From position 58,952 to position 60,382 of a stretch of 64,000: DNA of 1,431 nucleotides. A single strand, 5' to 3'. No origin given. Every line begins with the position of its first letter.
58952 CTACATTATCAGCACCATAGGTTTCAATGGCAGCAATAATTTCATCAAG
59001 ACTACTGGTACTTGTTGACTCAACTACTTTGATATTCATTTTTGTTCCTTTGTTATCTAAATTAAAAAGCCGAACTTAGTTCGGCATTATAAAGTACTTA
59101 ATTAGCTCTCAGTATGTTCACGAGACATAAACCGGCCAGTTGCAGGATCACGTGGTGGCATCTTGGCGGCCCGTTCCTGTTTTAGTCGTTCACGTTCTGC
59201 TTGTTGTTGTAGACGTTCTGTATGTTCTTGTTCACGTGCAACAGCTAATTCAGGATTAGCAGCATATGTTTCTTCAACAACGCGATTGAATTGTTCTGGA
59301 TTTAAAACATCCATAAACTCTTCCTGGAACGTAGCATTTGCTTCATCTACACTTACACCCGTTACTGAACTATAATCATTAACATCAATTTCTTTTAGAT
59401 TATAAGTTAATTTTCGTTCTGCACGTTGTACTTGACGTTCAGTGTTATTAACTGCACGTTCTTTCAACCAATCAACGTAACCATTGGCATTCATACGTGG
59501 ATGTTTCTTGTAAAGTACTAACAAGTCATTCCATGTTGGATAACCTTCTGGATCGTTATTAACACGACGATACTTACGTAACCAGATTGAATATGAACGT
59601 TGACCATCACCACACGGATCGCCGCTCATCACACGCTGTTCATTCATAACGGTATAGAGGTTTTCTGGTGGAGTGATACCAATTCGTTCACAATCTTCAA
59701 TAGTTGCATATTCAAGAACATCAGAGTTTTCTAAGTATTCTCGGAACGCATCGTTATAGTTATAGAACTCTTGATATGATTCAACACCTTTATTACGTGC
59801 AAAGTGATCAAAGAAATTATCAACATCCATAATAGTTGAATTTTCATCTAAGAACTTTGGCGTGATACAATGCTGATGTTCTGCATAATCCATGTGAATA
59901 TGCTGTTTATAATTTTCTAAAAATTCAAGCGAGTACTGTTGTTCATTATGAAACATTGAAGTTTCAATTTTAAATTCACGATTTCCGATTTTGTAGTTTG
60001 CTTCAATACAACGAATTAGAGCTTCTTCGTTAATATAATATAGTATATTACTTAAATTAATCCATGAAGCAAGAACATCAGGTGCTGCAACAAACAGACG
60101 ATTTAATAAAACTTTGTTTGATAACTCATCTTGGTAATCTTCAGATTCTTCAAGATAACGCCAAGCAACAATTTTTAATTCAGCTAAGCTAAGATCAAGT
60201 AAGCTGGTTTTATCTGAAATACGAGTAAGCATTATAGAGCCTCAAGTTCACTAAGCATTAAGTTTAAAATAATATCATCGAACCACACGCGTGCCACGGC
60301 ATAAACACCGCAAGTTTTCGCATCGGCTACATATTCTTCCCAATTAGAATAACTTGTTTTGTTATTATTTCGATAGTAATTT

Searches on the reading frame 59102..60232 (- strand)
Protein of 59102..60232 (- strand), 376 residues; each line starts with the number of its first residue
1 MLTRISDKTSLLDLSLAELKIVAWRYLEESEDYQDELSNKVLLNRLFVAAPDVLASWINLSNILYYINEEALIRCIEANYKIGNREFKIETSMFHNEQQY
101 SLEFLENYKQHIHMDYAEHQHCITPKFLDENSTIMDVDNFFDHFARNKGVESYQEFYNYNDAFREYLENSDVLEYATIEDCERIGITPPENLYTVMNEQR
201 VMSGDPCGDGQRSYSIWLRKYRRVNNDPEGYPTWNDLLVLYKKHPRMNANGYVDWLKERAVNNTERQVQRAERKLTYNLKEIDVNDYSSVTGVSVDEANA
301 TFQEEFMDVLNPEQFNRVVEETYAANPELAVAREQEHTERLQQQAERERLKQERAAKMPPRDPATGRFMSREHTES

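Call 8: search_protein_families(library=phrogs, proteins=[window:59102-60232:-])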
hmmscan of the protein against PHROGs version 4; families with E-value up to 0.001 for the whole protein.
window:59102-60232:- (376 aa): 1 family
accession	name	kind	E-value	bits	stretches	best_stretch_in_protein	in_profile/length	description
phrog_15843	-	unknown function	1.3e-59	202.8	1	1-257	1-252/268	-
